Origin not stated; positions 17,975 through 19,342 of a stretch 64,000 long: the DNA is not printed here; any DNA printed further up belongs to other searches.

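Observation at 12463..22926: PTS-independent beta-glucoside/cellodextrin operon: secreted GH9 + ABC importer + BadF-type kinase + two ChbF-like GH4 6-phospho-beta-glucosidases + ROK repressor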

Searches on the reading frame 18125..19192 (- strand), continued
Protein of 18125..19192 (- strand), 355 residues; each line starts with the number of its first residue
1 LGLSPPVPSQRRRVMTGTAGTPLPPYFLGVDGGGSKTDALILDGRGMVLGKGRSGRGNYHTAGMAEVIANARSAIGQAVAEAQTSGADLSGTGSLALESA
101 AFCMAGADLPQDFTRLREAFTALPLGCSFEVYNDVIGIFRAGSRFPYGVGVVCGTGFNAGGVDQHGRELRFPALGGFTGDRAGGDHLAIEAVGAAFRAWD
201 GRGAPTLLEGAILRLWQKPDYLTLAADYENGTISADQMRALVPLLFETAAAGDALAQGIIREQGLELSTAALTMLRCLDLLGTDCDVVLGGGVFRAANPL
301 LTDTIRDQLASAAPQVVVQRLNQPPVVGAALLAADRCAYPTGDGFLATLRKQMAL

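Call 81: find_encoding_contigs(protein=P0045, flank=9000, max_places=1)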
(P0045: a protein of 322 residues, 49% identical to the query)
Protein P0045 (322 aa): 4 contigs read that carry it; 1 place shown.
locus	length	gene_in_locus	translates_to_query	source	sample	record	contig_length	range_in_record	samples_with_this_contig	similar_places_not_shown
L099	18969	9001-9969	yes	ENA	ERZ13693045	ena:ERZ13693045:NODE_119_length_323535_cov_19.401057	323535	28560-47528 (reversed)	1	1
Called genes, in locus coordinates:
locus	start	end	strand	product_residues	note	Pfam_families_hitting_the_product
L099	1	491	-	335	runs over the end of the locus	PF00248:Aldo_ket_red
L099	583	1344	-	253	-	PF08220:HTH_DeoR, PF00455:DeoRC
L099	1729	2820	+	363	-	PF08240:ADH_N, PF16912:Glu_dehyd_C (weak), PF00107:ADH_zinc_N, PF13602:ADH_zinc_N_2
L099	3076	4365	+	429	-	PF00815:Histidinol_dh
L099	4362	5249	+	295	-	PF00296:Bac_luciferase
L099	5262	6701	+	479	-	PF00171:Aldedh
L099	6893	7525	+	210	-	PF06283:ThuA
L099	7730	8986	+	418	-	PF02056:Glyco_hydro_4, PF11975:Glyco_hydro_4C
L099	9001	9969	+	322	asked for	PF01869:BcrAD_BadFG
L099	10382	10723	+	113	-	PF25213:HVO_A0261_N (weak), PF12840:HTH_20, PF01022:HTH_5, PF12802:MarR_2, PF01978:TrmB (weak), PF24033:DUF7342 (weak)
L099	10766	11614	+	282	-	-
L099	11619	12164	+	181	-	PF04143:Sulf_transp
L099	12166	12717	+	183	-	PF04143:Sulf_transp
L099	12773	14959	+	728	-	PF04879:Molybdop_Fe4S4, PF00384:Molybdopterin, PF01568:Molydop_binding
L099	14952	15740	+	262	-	PF13237:Fer4_10 (weak), PF13247:Fer4_11, PF12838:Fer4_7 (weak), PF00037:Fer4 (weak), PF12797:Fer4_2 (weak), PF12837:Fer4_6 (weak), PF13237:Fer4_10 (weak), PF13187:Fer4_9 (weak), +1 more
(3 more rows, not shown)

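Call 82: find_encoding_contigs(protein=P0020, flank=9000, max_places=1)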
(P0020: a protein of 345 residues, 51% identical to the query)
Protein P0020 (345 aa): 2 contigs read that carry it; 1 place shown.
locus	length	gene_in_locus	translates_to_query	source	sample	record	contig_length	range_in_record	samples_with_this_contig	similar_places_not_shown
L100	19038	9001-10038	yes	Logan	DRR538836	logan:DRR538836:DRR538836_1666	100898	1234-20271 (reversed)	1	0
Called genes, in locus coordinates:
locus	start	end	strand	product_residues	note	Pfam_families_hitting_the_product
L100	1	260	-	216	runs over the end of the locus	PF03473:MOSC, PF03475:YiiM_3-alpha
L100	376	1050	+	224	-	PF00072:Response_reg, PF00486:Trans_reg_C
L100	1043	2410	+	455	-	PF00672:HAMP, PF00512:HisKA, PF02518:HATPase_c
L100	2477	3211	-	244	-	-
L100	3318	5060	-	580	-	PF00664:ABC_membrane, PF00005:ABC_tran, PF02463:SMC_N (faint)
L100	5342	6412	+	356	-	PF01047:MarR, PF13412:HTH_24, PF13545:HTH_Crp_2 (faint), PF25213:HVO_A0261_N, PF00480:ROK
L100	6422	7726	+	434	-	PF02056:Glyco_hydro_4, PF11975:Glyco_hydro_4C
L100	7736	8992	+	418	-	PF02056:Glyco_hydro_4, PF11975:Glyco_hydro_4C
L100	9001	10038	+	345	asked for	PF01869:BcrAD_BadFG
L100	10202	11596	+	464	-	-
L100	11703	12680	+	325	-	PF00528:BPD_transp_1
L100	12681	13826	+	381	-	PF00528:BPD_transp_1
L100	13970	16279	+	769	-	PF02927:CelD_N, PF00759:Glyco_hydro_9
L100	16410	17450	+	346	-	PF01380:SIS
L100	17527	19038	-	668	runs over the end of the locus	PF08310:LGFP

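Call 85: search_protein_families(library=ncbifam, proteins=[L100:16410-17450:+, L100:10202-11596:+, L096:12252-13640:+], max_evalue=0.001)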
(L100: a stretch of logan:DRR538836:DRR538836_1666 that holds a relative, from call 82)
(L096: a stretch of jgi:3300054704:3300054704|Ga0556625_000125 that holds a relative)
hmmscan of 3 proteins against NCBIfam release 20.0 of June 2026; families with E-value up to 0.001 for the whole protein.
L100:16410-17450:+ (346 aa): 17 families
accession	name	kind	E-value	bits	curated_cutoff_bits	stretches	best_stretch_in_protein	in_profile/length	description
NF001484.0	PRK00331.1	subfamily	1.7e-75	254.6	381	1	3-344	252-600/601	isomerizing glutamine--fructose-6-phosphate transaminase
NF046059.1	NagB_SO3506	equivalog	6.4e-71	239.3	430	1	5-345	4-329/330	glucosamine-6-phosphate deaminase NagB-II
TIGR01135.1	glmS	equivalog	4e-70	237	418.05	1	3-344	251-606/607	glutamine--fructose-6-phosphate transaminase (isomerizing)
NF041128.1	glucosaP_deam_GlmD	equivalog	7.3e-21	74.7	580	1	39-342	31-320/323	glucosamine-6-phosphate deaminase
NF008481.0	PRK11382.1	equivalog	5.2e-13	48.9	430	1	41-337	46-332/340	fructoselysine 6-phosphate deglycase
TIGR02815.1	agaS_fam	subfamily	1.6e-09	37.2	529.2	1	4-337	4-355/372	putative sugar isomerase, AgaS family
NF008458.0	PRK11337.1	equivalog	2.7e-08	33.1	378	1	87-135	188-236/293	MurR/RpiR family transcriptional regulator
NF040776.2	AlsR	equivalog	3.7e-08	32.6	400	1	85-135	173-224/279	transcriptional repressor AlsR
NF008451.0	PRK11302.1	subfamily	7.4e-08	32.2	296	1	87-183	175-273/286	transcriptional regulator HexR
NF003915.0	PRK05441.1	subfamily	1.5e-07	30.7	168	1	88-150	132-194/300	N-acetylmuramic acid 6-phosphate etherase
TIGR00393.1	kpsF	subfamily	2.3e-06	27.4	203.7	1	88-173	48-136/268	KpsF/GutQ family sugar-phosphate isomerase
NF008141.0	PRK10892.1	equivalog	1.2e-05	24.7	505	0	87-172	96-184/328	arabinose-5-phosphate isomerase KdsD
TIGR00274.1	TIGR00274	equivalog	2.7e-05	23.4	302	1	87-166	126-207/291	N-acetylmuramic acid 6-phosphate etherase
NF010701.0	PRK14101.1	equivalog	7e-05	21.2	920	0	47-138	476-565/638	bifunctional transcriptional regulator/glucokinase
NF012026.0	PRK15482.1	equivalog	0.00036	20.1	408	1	81-169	175-265/285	HTH-type transcriptional regulator MurR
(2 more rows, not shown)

L100:10202-11596:+ (464 aa): 0 families

L096:12252-13640:+ (462 aa): 1 family
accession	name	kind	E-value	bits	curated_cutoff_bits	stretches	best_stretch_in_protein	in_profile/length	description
NF008211.0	PRK10974.1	equivalog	0.00022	19.9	411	1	47-172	41-172/439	sn-glycerol-3-phosphate ABC transporter substrate-binding protein UgpB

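Call 91: search_protein_families(library=pfam, alignment_id=A4, max_evalue=0.00001)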
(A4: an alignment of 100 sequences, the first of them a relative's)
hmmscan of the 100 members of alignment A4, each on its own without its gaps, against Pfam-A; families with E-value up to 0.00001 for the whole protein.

A. member 1, L007:3328-4419:+ (363 aa): 4 families
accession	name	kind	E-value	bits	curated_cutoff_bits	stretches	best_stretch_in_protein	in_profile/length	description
PF00107.32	ADH_zinc_N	-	3.5e-35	121.2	31.8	1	192-324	1-127/129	Zinc-binding dehydrogenase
PF08240.17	ADH_N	-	5.6e-29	100.9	23.5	1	30-152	3-104/104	Alcohol dehydrogenase GroES-like domain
PF13602.12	ADH_zinc_N_2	-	1.4e-10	42.6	27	1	225-356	1-128/134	Zinc-binding dehydrogenase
PF16912.11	Glu_dehyd_C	-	2.1e-07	31.1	34.9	1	183-352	32-202/211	Glucose dehydrogenase C-terminus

B. families by the number of members that match (of 100 scanned): 130 families (the first 25 are shown)
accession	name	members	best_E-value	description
PF02585.22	PIG-L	4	7.4e-35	GlcNAc-PI de-N-acetylase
PF01261.30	AP_endonuc_2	3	6.5e-43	Xylose isomerase-like TIM barrel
PF06253.16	MTTB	2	1.3e-92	Trimethylamine methyltransferase (MTTB)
PF00815.25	Histidinol_dh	2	9.7e-70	Histidinol dehydrogenase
PF00005.33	ABC_tran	2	3.8e-59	ABC transporter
PF02056.22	Glyco_hydro_4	2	4.2e-53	Family 4 glycosyl hydrolase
PF02355.23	SecD_SecF_C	2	1.3e-51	Protein export membrane protein SecD/SecF, C-terminal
PF00296.26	Bac_luciferase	2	4.1e-51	Luciferase-like monooxygenase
PF01547.30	SBP_bac_1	2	6.6e-44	Bacterial extracellular solute-binding protein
PF13416.11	SBP_bac_8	2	6.9e-41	Bacterial extracellular solute-binding protein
PF00528.27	BPD_transp_1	2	1.7e-38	Binding-protein-dependent transport system inner membrane component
PF00107.32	ADH_zinc_N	2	3.5e-35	Zinc-binding dehydrogenase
PF22725.1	GFO_IDH_MocA_C3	2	8.5e-35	GFO/IDH/MocA C-terminal domain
PF02894.22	GFO_IDH_MocA_C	2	9.3e-31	Oxidoreductase family, C-terminal alpha/beta domain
PF08240.17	ADH_N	2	5.6e-29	Alcohol dehydrogenase GroES-like domain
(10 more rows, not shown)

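Call 93: search_protein_families(library=pfam, proteins=[L026:1115-5536:+, L049:12467-15817:+, L035:17511-19673:+, L031:12245-14194:+, L083:2459-5023:+, L083:6586-8544:+, L083:11122-12969:+, L081:12520-14403:+, L079:7844-9748:+, L073:16001-17734:+], max_evalue=0.00001)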
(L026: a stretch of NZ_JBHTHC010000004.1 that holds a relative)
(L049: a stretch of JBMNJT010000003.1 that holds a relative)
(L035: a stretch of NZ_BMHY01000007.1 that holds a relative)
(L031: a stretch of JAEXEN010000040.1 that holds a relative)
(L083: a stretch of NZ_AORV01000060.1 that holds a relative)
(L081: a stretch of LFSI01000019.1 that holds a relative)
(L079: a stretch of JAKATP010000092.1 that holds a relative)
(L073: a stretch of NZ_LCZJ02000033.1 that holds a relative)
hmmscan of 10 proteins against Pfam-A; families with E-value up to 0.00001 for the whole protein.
L026:1115-5536:+ (1473 aa): 6 families
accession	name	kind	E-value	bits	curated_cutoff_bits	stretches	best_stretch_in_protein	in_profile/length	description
PF00395.25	SLH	-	9.8e-36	121.9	20.8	2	1296-1337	1-43/44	S-layer homology domain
PF00041.27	fn3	-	6e-27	94.1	25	2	562-636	1-75/84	Fibronectin type III domain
PF01270.23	Glyco_hydro_8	-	6.8e-25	88.2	24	1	689-1037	28-337/341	Glycosyl hydrolases family 8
PF16656.11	Pur_ac_phosph_N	-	1.9e-17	64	30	1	2-106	7-93/93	Purple acid Phosphatase, N-terminal domain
PF00149.33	Metallophos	-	2e-13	51.7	21.5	1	135-328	16-191/191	Calcineurin-like phosphoesterase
PF25523.1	Ig_RIMBP2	-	3.8e-07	30.5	27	0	560-647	2-83/105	RIMBP2-like, immunoglobulin-like domain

L049:12467-15817:+ (1116 aa): 3 families
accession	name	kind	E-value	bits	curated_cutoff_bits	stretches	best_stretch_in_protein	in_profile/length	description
PF00176.29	SNF2-rel_dom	-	1.6e-70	237.9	24.9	1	646-922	1-289/290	SNF2-related domain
PF12419.13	DUF3670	-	9.3e-38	129.4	27.6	1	459-593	2-135/136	SNF2 Helicase protein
PF00271.37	Helicase_C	-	2.3e-21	76.5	23.5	1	939-1051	4-110/110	Helicase conserved C-terminal domain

L035:17511-19673:+ (720 aa): 6 families
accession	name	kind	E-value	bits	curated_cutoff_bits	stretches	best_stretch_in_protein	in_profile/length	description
PF00005.33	ABC_tran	-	3.8e-59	199.6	25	2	429-580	2-136/137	ABC transporter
PF08352.17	oligo_HPY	-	7e-45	151.7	27.1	2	252-317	1-65/65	Oligopeptide/dipeptide transporter, C-terminal region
PF13304.12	AAA_21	-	7.7e-11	43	27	0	165-235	230-302/304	AAA domain, putative AbiEii toxin, Type IV TA system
PF02463.25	SMC_N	-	5.1e-10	39.6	40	0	442-626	28-212/220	RecF/RecN/SMC N terminal domain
PF13401.12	AAA_22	-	4.3e-07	30.7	27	0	54-229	8-121/130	AAA domain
PF13191.12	AAA_16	-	2.3e-06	28.6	32.6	0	438-469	22-60/167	AAA ATPase domain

L031:12245-14194:+ (649 aa): 2 families
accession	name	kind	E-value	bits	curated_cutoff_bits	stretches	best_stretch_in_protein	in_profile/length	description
PF18088.7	Glyco_H_20C_C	-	2e-38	132.7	27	1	444-628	2-187/194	Glycoside Hydrolase 20C C-terminal domain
PF00728.28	Glyco_hydro_20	-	1e-11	45.3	22.3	1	114-300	5-227/348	Glycosyl hydrolase family 20, catalytic domain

L083:2459-5023:+ (854 aa): 2 families
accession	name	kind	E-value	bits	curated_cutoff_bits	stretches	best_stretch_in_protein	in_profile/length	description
PF01136.24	Peptidase_U32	-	9.6e-97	323.3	22.4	2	76-315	1-231/233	Peptidase family U32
PF12392.13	DUF3656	-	3.7e-24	86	22.1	1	410-527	1-108/109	Collagenase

L083:6586-8544:+ (652 aa): 1 family
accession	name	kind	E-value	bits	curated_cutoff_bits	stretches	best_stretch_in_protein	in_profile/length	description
PF16126.11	DUF4838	-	2e-12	47.4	26.6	1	256-518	80-320/325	Domain of unknown function (DUF4838)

L083:11122-12969:+ (615 aa): 6 families
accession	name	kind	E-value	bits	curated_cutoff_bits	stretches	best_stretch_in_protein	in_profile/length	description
PF13167.11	GTP-bdg_N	-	4.8e-33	114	25.4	1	223-311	1-89/89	GTP-binding GTPase N-terminal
PF16360.10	GTP-bdg_M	-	1.3e-32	112.7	29.5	1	313-391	1-79/79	GTP-binding GTPase Middle Region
PF01926.29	MMR_HSR1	-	1.1e-22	80.7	21.9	1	399-517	2-113/113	50S ribosome-binding GTPase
PF00350.29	Dynamin_N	-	1.1e-08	35.8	27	0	399-430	1-32/168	Dynamin family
PF02421.24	FeoB_N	-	2.6e-08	34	27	1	399-553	3-156/156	Ferrous iron transport protein B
PF19275.4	HflX_C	-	2.7e-07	31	26.4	1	534-594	11-71/102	HflX C-terminal domain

L081:12520-14403:+ (627 aa): 0 families

L079:7844-9748:+ (634 aa): 2 families
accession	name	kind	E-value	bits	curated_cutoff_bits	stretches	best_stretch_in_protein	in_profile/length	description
PF00501.34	AMP-binding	-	6.8e-48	163.8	29.9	1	99-469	1-375/384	AMP-binding enzyme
PF13193.12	AMP-binding_C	-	6.1e-14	53.1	24.5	1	534-610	1-76/76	AMP-binding enzyme C-terminal domain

L073:16001-17734:+ (577 aa): 4 families
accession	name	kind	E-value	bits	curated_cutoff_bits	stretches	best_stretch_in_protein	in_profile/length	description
PF02638.21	GHL10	-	1.6e-21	77.1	27.9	1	50-267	15-228/311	Glycosyl hydrolase-like 10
PF13200.12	DUF4015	-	2.4e-14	53.6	27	1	46-301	5-232/313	Putative glycosyl hydrolase domain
PF14871.12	GHL6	-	1.8e-11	44.8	35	1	83-194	23-132/132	Hypothetical glycosyl hydrolase 6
PF07081.18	DUF1349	-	2.1e-08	34.5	32.4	1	426-576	20-177/179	Protein of unknown function (DUF1349)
